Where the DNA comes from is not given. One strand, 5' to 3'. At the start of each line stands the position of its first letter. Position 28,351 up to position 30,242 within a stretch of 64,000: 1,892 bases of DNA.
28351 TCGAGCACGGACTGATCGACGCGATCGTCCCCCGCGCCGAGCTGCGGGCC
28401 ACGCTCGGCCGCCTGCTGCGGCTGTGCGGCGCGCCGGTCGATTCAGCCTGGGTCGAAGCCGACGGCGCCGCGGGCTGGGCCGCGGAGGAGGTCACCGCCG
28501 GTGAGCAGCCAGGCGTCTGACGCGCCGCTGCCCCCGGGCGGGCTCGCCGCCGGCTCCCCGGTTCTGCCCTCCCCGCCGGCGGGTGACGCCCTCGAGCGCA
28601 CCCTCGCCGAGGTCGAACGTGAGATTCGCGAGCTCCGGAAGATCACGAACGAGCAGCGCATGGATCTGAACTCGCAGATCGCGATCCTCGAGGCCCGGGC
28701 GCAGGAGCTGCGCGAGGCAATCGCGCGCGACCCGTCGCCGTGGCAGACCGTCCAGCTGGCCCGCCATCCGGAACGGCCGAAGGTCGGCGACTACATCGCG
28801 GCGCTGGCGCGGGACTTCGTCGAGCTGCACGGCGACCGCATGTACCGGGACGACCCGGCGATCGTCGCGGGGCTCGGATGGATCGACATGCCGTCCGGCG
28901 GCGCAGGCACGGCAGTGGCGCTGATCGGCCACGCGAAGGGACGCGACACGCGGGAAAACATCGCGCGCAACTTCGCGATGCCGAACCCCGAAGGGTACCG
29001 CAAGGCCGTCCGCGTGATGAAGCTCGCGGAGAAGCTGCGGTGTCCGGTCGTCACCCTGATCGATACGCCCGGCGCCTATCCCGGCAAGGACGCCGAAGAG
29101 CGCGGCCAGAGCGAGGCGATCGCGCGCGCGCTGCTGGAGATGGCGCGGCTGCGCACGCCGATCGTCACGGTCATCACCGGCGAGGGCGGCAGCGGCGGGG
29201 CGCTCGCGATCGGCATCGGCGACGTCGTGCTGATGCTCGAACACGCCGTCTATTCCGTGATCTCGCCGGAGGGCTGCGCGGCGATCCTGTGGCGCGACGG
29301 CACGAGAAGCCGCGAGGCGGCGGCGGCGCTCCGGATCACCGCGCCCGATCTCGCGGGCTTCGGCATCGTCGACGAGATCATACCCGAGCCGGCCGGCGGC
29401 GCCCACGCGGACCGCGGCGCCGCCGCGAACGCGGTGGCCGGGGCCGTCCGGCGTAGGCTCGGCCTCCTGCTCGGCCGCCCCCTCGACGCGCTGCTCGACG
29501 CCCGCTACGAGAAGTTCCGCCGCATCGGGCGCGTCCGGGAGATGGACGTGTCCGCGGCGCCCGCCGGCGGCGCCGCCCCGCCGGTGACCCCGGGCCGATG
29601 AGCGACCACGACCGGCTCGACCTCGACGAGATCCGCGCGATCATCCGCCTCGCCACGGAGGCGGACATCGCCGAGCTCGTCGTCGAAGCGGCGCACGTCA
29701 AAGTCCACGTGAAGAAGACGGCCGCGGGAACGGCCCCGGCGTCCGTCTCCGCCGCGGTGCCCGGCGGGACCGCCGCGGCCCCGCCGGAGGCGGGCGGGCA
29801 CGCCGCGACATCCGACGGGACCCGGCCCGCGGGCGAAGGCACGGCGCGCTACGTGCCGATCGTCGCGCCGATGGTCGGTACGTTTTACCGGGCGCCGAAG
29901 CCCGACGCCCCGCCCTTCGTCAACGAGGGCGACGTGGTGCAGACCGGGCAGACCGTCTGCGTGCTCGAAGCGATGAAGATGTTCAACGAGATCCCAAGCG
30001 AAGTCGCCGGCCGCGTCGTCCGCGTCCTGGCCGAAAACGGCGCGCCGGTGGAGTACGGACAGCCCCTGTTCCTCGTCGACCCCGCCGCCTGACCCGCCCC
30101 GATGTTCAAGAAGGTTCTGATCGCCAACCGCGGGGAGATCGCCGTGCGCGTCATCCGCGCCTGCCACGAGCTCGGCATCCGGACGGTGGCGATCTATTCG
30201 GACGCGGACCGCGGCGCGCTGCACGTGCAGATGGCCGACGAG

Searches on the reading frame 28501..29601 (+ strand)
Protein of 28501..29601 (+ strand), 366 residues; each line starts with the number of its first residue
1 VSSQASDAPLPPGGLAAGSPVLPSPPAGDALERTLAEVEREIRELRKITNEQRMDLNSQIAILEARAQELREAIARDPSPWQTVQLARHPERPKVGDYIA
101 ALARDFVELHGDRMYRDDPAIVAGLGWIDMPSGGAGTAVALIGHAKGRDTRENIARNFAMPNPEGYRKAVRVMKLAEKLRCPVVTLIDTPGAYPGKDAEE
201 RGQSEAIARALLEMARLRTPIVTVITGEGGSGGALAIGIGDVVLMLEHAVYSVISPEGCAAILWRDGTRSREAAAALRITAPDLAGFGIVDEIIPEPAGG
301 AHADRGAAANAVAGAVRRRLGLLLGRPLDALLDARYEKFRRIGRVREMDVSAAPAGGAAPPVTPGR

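Call 8: search_protein_families(library=pfam, proteins=[window:28501-29601:+])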
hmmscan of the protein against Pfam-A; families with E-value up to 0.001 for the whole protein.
window:28501-29601:+ (366 aa): 3 families
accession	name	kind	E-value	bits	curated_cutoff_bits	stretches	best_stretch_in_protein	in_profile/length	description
PF03255.19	ACCA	-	1.8e-129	431.8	23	1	31-343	4-310/310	Acetyl co-enzyme A carboxylase carboxyltransferase-like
PF01039.27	Carboxyl_trans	-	1.4e-12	47.4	22.3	1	165-272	314-425/493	Carboxyl transferase domain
PF06833.16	MdcE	-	8.3e-05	22.8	32.7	1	164-321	10-176/196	Malonate decarboxylase gamma subunit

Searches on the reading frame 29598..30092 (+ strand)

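Call 8: search_protein_families(library=pfam, proteins=[window:29598-30092:+])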
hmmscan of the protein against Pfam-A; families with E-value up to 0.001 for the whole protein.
window:29598-30092:+ (164 aa): 2 families
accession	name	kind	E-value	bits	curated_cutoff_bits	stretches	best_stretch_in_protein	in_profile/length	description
PF00364.28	Biotin_lipoyl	-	3.9e-23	81.5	22.1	1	88-158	3-71/73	Biotin-requiring enzyme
PF13533.13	Biotin_lipoyl_2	-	5.6e-05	23.3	29.8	0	134-159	5-30/32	Biotin-lipoyl like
